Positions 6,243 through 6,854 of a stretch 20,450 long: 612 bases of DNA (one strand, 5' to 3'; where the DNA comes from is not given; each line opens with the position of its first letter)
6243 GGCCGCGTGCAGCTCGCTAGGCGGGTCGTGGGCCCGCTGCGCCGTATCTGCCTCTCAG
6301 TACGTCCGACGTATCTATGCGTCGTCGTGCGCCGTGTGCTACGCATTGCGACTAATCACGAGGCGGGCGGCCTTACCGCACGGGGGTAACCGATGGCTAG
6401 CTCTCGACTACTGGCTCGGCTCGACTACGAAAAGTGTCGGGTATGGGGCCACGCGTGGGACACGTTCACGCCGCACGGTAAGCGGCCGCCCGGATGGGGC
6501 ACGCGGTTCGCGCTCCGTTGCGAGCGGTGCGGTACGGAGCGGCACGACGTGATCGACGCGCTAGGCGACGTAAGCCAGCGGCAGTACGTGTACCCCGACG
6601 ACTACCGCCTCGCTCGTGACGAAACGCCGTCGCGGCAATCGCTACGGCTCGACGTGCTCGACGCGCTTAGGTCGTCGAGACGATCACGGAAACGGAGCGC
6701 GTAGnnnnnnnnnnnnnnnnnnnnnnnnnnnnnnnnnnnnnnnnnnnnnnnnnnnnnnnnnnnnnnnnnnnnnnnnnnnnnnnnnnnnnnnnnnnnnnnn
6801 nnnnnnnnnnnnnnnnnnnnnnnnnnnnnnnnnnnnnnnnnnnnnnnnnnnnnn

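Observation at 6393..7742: Only opposite-strand module: a four-gene, overlap-coupled cassette of small zinc-binding proteins, a candidate unconventional lysogeny or regulatory system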

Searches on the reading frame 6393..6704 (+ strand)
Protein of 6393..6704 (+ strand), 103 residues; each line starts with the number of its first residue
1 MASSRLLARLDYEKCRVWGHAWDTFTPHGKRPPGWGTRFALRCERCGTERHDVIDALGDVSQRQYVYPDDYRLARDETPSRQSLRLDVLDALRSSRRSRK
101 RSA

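Call 6: search_protein_families(library=pfam, proteins=[window:6393-6704:+], max_evalue=1)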
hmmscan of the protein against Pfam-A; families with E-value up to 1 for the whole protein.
window:6393-6704:+ (103 aa): 1 family
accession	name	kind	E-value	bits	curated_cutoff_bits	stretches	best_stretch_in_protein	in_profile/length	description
PF18073.7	Zn_ribbon_LapB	-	0.83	9.8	25.7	0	42-52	2-12/28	Rubredoxin metal binding domain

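Call 7: search_protein_families(library=phrogs, proteins=[window:6393-6704:+], max_evalue=1)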
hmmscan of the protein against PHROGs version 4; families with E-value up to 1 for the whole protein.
window:6393-6704:+ (103 aa): 3 families
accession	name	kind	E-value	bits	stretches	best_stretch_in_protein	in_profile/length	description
phrog_4480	-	unknown function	6.2e-15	56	1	11-95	12-97/99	-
phrog_8294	-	unknown function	0.013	16.5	1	32-53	33-54/56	-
phrog_2670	-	unknown function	0.046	14.8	1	15-53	5-36/66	-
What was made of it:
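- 6393..6704 (+): Gene A, 103 aa. Zinc-binding protein of family phrog_4480 with conserved C15, H20, C43 and C46 and a basic C-terminal helix. First half of the conserved A-B pair. phrog_4480 E=6e-15 (call 7).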

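Call 12: search_dna_similar(query=window:6393-6704:+, collection=phages, mode=protein, max_evalue=0.01, max_rows=30)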
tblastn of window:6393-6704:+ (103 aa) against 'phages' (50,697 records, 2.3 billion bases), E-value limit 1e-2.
Records with a match: 78; places in all: 78; records where one place covers at least 80% of the query: 0.
Best place of each record, by identity: <60% 78.
By first word of the organism name: Gordonia 75; Mycobacterium 2; Nocardia 1.
By host as written in the record: Gordonia terrae 3612 44; Gordonia rubripertincta NRRL B-16540 23; Mycobacterium smegmatis mc2 155 2; Gordonia malaquae CON67 2; Gordonia terrae NRRL B-16283 2; Nocardia transvalensis ATCC 6865 1; Gordonia rubripertincta NRRL B-16540 SEA 1; Gordonia westfalica NRRL B-24152 1; and 2 more.
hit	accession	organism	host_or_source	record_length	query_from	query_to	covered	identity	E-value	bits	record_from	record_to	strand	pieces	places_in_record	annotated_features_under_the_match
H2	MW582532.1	Nocardia phage P3.1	Nocardia transvalensis ATCC 6865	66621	15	75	59%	42.4%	7e-7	51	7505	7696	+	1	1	hypothetical protein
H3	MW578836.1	Mycobacterium phage Nanosmite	Mycobacterium smegmatis mc2 155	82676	7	71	63%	39.4%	2e-3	41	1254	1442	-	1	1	none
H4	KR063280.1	Gordonia phage GMA6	Gordonia malaquae CON67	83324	12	73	60%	41.3%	2e-5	47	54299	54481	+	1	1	hypothetical protein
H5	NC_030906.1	Gordonia phage GMA6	Gordonia malaquae CON67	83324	12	73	60%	41.3%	2e-5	47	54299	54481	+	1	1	hypothetical protein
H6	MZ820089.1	Gordonia phage ChisanaKitsune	Gordonia rubripertincta NRRL B-16540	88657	9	71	61%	39.4%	9e-4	42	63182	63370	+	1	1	79: hypothetical protein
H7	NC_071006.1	Gordonia phage ChisanaKitsune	Gordonia rubripertincta NRRL B-16540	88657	9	71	61%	39.4%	9e-4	42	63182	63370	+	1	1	79: hypothetical protein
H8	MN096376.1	Mycobacterium phage Lucyedi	Mycobacterium smegmatis mc2 155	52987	15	71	55%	43.1%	6e-3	40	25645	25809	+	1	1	35: hypothetical protein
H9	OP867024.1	Gordonia phage Hanem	Gordonia rubripertincta NRRL B-16540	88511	8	71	62%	37.3%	7e-3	40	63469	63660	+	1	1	81: hypothetical protein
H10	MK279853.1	Gordonia phage Gray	Gordonia rubripertincta NRRL B-16540 SEA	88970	8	71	62%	37.3%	7e-3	40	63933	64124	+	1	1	82: hypothetical protein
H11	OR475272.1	Gordonia Phage Schomber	Gordonia rubripertincta NRRL B-16540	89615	8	71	62%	37.3%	7e-3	40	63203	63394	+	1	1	80: hypothetical protein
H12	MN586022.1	Gordonia phage Chidiebere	Gordonia rubripertincta NRRL B-16540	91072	8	71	62%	37.3%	7e-3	40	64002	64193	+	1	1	82: hypothetical protein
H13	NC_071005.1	Gordonia phage Chidiebere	Gordonia rubripertincta NRRL B-16540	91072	8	71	62%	37.3%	7e-3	40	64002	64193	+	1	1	82: hypothetical protein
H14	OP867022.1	Gordonia phage Kabocha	Gordonia rubripertincta NRRL B-16540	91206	8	71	62%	37.3%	7e-3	40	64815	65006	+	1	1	83: hypothetical protein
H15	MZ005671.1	Gordonia phage DumpTruck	Gordonia rubripertincta NRRL B-16540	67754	11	82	70%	32.9%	3e-3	41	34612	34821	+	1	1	44: hypothetical protein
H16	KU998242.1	Gordonia phage Demosthenes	Gordonia terrae 3612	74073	11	73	61%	36.9%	3e-3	41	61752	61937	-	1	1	73: hypothetical protein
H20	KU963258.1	Gordonia phage Katyusha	Gordonia terrae 3612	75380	11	73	61%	36.9%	4e-3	40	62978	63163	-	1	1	77: hypothetical protein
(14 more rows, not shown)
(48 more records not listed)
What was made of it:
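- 6393..6704 (+): 78 phage records by tblastn (call 12).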

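Call 38: search_protein_families(library=ncbifam, proteins=[window:6393-6701:+], max_evalue=0.1)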
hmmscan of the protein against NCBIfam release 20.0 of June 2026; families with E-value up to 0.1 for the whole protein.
window:6393-6701:+ (103 aa): 0 families

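Call 58: get_annotated_region(hit=H2, flank=3000)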
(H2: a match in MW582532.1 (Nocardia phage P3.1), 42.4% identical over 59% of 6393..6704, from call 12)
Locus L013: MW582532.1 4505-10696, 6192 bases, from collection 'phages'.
description: Nocardia phage P3.1, complete genome.
organism: Nocardia phage P3.1 (NCBI taxid 2815755)
taxonomy: Viruses; Duplodnaviria; Heunggongvirae; Uroviricota; Caudoviricetes
host: Nocardia transvalensis ATCC 6865; source: fishing ground; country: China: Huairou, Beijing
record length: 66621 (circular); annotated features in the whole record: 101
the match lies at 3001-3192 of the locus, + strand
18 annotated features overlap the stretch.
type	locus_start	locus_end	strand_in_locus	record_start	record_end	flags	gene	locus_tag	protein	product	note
CDS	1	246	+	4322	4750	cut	-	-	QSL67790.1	hypothetical protein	-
CDS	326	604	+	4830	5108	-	-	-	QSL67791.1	hypothetical protein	-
CDS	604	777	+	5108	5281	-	-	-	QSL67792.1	hypothetical protein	-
CDS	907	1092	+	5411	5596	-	-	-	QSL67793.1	hypothetical protein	-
CDS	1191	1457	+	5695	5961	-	-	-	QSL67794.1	hypothetical protein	-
CDS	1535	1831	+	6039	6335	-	-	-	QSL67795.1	hypothetical protein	-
CDS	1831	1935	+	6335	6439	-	-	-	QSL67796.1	hypothetical protein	-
CDS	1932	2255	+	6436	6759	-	-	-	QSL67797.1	hypothetical protein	-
CDS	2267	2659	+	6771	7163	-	-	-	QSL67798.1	hypothetical protein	-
CDS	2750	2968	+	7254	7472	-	-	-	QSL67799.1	hypothetical protein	-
CDS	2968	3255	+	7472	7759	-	-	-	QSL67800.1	hypothetical protein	-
CDS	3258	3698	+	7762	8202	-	-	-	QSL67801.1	hypothetical protein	-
CDS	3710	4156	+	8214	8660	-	-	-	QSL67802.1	hypothetical protein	-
CDS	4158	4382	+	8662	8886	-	-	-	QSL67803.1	hypothetical protein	-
CDS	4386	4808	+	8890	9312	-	-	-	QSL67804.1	hypothetical protein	-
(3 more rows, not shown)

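Call 59: get_annotated_region(hit=H8, flank=3000)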
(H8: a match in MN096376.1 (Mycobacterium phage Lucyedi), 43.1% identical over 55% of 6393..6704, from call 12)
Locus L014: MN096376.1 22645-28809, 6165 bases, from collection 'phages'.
description: Mycobacterium phage Lucyedi, complete genome.
organism: Mycobacterium phage Lucyedi (NCBI taxid 2593349)
taxonomy: Viruses; Duplodnaviria; Heunggongvirae; Uroviricota; Caudoviricetes; Eagleeyevirus
host: Mycobacterium smegmatis mc2 155; source: soil; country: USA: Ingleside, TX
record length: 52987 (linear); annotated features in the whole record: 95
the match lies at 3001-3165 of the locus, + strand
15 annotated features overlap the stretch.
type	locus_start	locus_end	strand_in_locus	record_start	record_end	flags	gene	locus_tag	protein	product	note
CDS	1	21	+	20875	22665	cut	29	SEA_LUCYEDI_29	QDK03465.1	minor tail protein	-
CDS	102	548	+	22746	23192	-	30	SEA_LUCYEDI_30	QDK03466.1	hypothetical protein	-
CDS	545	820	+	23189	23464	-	31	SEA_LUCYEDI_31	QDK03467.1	hypothetical protein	-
CDS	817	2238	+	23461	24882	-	32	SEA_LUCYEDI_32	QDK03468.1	hypothetical protein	-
CDS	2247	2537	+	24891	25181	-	33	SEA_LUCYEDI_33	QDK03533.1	membrane protein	-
CDS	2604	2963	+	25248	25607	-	34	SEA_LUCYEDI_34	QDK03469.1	Lsr2-like DNA bridging protein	-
CDS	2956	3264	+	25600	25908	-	35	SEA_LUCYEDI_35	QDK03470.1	hypothetical protein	-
CDS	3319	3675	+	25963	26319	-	36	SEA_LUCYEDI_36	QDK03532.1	hypothetical protein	-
CDS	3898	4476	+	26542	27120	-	37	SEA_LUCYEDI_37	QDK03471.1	ParA-like dsDNA partitioning protein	-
CDS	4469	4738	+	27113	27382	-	38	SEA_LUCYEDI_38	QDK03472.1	ParB-like dsDNA partitioning protein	-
CDS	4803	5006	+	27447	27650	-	39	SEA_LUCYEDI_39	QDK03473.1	membrane protein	-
CDS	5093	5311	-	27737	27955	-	40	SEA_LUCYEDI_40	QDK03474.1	hypothetical protein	-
CDS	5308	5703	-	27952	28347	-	41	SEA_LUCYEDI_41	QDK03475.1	hypothetical protein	-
CDS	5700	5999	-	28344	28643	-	42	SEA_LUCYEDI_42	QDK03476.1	hypothetical protein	-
CDS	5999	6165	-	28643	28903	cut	43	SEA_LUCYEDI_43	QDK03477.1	hypothetical protein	-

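Call 60: get_annotated_region(hit=H15, flank=3000)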
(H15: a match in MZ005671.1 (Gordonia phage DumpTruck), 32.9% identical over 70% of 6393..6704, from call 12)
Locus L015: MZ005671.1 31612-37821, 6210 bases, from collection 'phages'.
description: Gordonia phage DumpTruck, complete genome.
organism: Gordonia phage DumpTruck (NCBI taxid 2835954)
taxonomy: Viruses; Duplodnaviria; Heunggongvirae; Uroviricota; Caudoviricetes; Lambovirus
host: Gordonia rubripertincta NRRL B-16540; source: soil; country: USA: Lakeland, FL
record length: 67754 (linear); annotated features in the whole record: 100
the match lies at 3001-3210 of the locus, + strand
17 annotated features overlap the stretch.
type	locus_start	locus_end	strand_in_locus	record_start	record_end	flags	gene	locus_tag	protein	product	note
CDS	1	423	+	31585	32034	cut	37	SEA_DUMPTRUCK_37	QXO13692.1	hypothetical protein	-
CDS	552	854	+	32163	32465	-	38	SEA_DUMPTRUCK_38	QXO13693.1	hypothetical protein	-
CDS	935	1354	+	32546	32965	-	39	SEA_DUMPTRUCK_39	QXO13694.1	hypothetical protein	-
CDS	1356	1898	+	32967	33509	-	40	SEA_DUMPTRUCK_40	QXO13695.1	hypothetical protein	-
CDS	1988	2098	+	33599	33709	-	41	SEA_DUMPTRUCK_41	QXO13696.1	hypothetical protein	-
CDS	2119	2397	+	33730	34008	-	42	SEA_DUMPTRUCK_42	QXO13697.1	hypothetical protein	-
CDS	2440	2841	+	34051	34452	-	43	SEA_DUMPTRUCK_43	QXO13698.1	hypothetical protein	-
CDS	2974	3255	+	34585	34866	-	44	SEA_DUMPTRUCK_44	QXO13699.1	hypothetical protein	-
CDS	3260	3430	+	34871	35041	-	45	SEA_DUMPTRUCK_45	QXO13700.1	hypothetical protein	-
CDS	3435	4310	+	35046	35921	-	46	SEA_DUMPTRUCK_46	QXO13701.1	hypothetical protein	-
CDS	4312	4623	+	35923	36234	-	47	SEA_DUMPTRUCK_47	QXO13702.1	hypothetical protein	-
CDS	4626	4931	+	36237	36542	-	48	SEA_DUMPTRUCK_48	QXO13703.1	hypothetical protein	-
CDS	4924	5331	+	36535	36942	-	49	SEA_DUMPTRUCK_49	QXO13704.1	hypothetical protein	-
CDS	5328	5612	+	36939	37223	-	50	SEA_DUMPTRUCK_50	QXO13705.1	hypothetical protein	-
CDS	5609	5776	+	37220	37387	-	51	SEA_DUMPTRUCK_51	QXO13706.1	hypothetical protein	-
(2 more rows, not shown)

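Call 62: get_annotated_region(hit=H4, flank=2500)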
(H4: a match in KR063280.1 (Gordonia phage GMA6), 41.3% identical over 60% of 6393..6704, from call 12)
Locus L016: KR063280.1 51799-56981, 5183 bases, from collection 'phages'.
description: Gordonia phage GMA6, complete genome.
organism: Gordonia phage GMA6 (NCBI taxid 1647285)
taxonomy: Viruses; Duplodnaviria; Heunggongvirae; Uroviricota; Caudoviricetes; Bendigovirus; Bendigovirus GMA6
host: Gordonia malaquae CON67; source: activated sludge wastewater; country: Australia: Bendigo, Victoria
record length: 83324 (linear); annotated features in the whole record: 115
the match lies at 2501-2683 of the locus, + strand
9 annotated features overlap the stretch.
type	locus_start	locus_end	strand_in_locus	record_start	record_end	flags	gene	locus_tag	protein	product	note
CDS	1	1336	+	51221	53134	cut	-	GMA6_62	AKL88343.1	putative von Willebrand factor protein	Orf62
CDS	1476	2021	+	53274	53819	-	-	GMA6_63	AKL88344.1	hypothetical protein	Orf63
CDS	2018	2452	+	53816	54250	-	-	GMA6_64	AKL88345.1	hypothetical protein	Orf64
CDS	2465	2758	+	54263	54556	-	-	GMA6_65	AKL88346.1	hypothetical protein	Orf65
CDS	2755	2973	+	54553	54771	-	-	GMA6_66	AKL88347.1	hypothetical protein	Orf66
CDS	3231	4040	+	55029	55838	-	-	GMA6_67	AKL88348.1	hypothetical protein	Orf67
CDS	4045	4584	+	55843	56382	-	-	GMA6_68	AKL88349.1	hypothetical protein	Orf68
CDS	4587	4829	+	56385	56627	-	-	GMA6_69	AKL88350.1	hypothetical protein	Orf69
CDS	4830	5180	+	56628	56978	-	-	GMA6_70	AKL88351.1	hypothetical protein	Orf70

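Call 63: get_annotated_region(hit=H16, flank=2500)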
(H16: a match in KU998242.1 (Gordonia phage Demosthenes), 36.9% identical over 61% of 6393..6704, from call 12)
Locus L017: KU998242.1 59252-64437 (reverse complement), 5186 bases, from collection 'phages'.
description: Gordonia phage Demosthenes, complete genome.
organism: Gordonia phage Demosthenes (NCBI taxid 1838067)
taxonomy: Viruses; Duplodnaviria; Heunggongvirae; Uroviricota; Caudoviricetes; Demosthenesvirus; Demosthenesvirus demosthenes
host: Gordonia terrae 3612; source: soil; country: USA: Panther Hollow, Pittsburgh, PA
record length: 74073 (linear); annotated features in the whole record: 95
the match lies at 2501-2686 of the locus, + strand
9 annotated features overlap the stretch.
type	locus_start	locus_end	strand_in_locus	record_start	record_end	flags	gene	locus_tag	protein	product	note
CDS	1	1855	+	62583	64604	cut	76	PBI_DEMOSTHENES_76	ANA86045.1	CobT-like cobalamin biosynthesis protein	CobT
CDS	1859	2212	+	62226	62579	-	75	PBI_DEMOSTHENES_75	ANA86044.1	hypothetical protein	-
CDS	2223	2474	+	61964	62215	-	74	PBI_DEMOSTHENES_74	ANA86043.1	hypothetical protein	-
CDS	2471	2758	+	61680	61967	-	73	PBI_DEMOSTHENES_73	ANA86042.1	hypothetical protein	-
CDS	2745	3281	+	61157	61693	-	72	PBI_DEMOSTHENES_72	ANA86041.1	HNH endonuclease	-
CDS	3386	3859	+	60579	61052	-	71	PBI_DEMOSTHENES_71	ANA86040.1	hypothetical protein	-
CDS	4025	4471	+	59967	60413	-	70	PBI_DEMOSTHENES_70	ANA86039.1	hypothetical protein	-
CDS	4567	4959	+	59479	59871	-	69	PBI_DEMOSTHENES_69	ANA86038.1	hypothetical protein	-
CDS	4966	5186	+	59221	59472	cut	68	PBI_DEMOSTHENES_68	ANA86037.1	hypothetical protein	-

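Call 64: get_annotated_region(hit=H6, flank=2500)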
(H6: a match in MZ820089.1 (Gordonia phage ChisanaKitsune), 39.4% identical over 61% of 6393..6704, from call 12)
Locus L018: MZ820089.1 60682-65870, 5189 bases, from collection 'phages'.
description: Gordonia phage ChisanaKitsune, complete genome.
organism: Gordonia phage ChisanaKitsune (NCBI taxid 2871538)
taxonomy: Viruses; Duplodnaviria; Heunggongvirae; Uroviricota; Caudoviricetes; Chidieberevirus; Chidieberevirus chisanakitsune
host: Gordonia rubripertincta NRRL B-16540; source: soil; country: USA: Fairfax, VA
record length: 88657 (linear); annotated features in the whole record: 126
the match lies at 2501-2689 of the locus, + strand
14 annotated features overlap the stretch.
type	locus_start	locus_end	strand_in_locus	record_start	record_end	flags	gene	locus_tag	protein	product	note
CDS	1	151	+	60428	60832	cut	73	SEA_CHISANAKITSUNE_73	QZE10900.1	hypothetical protein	-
CDS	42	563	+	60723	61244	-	74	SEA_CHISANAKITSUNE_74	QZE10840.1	hypothetical protein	-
CDS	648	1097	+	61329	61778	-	75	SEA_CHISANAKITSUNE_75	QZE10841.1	hypothetical protein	-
CDS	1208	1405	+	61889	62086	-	76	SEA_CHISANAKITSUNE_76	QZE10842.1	hypothetical protein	-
CDS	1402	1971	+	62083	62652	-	77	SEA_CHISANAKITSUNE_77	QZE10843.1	hypothetical protein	-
CDS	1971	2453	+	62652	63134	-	78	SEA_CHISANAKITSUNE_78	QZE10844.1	hypothetical protein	-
CDS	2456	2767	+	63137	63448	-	79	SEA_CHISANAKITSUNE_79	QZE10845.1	hypothetical protein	-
CDS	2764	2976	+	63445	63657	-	80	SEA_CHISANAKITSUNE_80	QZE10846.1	hypothetical protein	-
CDS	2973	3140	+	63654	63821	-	81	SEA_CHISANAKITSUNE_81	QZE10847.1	hypothetical protein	-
CDS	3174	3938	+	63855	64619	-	82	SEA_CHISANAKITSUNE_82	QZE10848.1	hypothetical protein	-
CDS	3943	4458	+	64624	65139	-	83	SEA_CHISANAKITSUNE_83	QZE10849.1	hypothetical protein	-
CDS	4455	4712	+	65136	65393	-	84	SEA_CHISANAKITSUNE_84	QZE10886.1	MerR-like helix-turn-helix DNA binding domain protein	-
CDS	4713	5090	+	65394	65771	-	85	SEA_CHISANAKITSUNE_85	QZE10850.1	hypothetical protein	-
CDS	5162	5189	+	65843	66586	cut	86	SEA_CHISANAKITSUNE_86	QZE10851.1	ssDNA binding protein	-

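Call 67: find_homologous_proteins(query=window:6393-6701:+, max_evalue=0.001)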
Query window:6393-6701:+ (103 aa): 17 proteins with E <= 0.001 among 30 candidates.
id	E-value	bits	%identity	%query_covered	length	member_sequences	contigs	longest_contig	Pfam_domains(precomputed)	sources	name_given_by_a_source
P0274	9.7e-45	169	74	95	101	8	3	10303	-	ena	-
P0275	1.6e-44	169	71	81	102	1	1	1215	-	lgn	-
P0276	2.8e-44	168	72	93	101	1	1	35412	-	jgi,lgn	jgi:hypothetical protein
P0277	1.2e-43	166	70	93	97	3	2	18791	-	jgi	jgi:hypothetical protein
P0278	5.5e-43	164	71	93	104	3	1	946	-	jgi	-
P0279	3.4e-42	161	67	97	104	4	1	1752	-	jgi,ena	-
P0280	6.2e-42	160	70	98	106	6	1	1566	-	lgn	-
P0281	6.9e-42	160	69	99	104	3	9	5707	-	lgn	-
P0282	1.0e-41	159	71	78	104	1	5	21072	-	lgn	-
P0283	1.7e-41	159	64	98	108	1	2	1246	-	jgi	jgi:hypothetical protein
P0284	4.3e-41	157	70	89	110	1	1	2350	-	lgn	-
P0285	4.3e-39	151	63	94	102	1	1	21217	-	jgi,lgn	jgi:hypothetical protein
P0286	3.0e-38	148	65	86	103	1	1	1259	-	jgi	jgi:hypothetical protein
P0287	1.0e-36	143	63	96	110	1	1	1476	-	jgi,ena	-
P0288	4.4e-33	132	69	82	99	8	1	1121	-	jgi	-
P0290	4.5e-14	71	43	97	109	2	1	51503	-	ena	-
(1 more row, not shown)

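Call 83: find_encoding_contigs(protein=P0276, flank=10000, max_places=2)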
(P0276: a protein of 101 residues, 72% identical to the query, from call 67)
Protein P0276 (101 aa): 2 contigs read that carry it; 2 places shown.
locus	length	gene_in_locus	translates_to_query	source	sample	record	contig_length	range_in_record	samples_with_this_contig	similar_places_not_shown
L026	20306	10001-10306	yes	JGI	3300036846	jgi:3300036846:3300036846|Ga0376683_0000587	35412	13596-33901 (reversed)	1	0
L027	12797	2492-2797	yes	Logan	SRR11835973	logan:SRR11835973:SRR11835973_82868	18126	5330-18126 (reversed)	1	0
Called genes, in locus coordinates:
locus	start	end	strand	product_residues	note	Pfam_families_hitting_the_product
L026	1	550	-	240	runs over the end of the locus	PF00291:PALP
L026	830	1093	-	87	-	-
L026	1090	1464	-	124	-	PF24746:DUF7694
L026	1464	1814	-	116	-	PF08774:VRR_NUC (weak)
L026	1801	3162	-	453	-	PF13481:AAA_25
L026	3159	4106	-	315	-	-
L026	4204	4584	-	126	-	-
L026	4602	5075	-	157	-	-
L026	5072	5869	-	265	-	-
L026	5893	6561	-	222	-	-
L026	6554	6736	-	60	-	-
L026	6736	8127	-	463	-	PF18897:Gp3-like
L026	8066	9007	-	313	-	-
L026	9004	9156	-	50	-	-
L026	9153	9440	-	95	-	PF13744:HTH_37 (weak), PF12844:HTH_19 (faint), PF13560:HTH_31, PF01381:HTH_3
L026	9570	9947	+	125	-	PF01381:HTH_3, PF13560:HTH_31 (weak)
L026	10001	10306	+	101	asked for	-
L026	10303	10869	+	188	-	-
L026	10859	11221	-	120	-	-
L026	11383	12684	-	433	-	PF00239:Resolvase, PF13408:Zn_ribbon_recom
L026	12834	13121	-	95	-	-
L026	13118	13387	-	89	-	-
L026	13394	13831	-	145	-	-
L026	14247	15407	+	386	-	PF26125:AcrVA2-like (weak)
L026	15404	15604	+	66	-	-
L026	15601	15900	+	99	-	-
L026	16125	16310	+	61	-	-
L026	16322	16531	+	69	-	-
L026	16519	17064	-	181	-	-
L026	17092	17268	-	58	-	-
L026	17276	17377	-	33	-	-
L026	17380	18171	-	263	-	-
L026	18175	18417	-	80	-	-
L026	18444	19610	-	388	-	-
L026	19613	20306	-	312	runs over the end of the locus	-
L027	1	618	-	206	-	?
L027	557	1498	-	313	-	-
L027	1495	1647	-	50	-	-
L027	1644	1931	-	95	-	PF13744:HTH_37 (weak), PF12844:HTH_19 (faint), PF13560:HTH_31, PF01381:HTH_3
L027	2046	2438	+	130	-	PF01381:HTH_3, PF13560:HTH_31 (weak)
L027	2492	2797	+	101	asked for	-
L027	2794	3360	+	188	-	-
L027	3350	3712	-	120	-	-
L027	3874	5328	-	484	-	PF00239:Resolvase, PF13408:Zn_ribbon_recom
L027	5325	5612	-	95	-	-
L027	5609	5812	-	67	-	-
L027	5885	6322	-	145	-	-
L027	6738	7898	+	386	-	PF26125:AcrVA2-like (weak)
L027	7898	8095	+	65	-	-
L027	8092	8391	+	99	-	-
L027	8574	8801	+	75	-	-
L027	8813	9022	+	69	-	-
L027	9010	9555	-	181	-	-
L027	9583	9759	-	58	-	-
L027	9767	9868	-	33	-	-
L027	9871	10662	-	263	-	-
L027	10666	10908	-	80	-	-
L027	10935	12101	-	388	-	-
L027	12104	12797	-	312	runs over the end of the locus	-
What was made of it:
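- Closest known: Lambda-type immunity region: cI/cro, with rexAB co-transcribed downstream of cI. Same: In L026/L027 A-B occupies the rexAB position downstream of a CI-like gene and opposite a Cro-like gene (call 83).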

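Call 84: find_encoding_contigs(protein=P0290, flank=10000, max_places=2)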
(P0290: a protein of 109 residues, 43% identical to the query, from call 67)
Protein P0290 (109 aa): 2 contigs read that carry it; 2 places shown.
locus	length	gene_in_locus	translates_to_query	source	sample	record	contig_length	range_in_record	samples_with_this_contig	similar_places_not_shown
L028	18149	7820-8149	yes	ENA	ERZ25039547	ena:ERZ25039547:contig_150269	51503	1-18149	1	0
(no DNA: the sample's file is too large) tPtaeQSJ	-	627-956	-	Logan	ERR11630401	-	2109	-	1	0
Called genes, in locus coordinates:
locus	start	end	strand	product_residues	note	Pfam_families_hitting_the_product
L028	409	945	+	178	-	-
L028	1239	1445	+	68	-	-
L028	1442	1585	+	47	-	-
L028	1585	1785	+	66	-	-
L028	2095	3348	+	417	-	-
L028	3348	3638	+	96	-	-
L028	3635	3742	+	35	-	-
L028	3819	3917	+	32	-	-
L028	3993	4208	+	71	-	-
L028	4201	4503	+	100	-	-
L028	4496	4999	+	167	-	-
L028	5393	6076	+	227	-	PF10979:DUF2786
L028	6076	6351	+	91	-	-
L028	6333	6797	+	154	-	-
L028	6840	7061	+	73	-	-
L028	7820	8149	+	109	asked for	-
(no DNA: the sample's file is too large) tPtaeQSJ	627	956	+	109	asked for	-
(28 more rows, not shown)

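Call 98: search_protein_families(library=padloc, proteins=[window:6393-6701:+], max_evalue=0.1)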
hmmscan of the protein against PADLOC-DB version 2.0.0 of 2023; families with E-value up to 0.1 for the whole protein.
window:6393-6701:+ (103 aa): 0 families
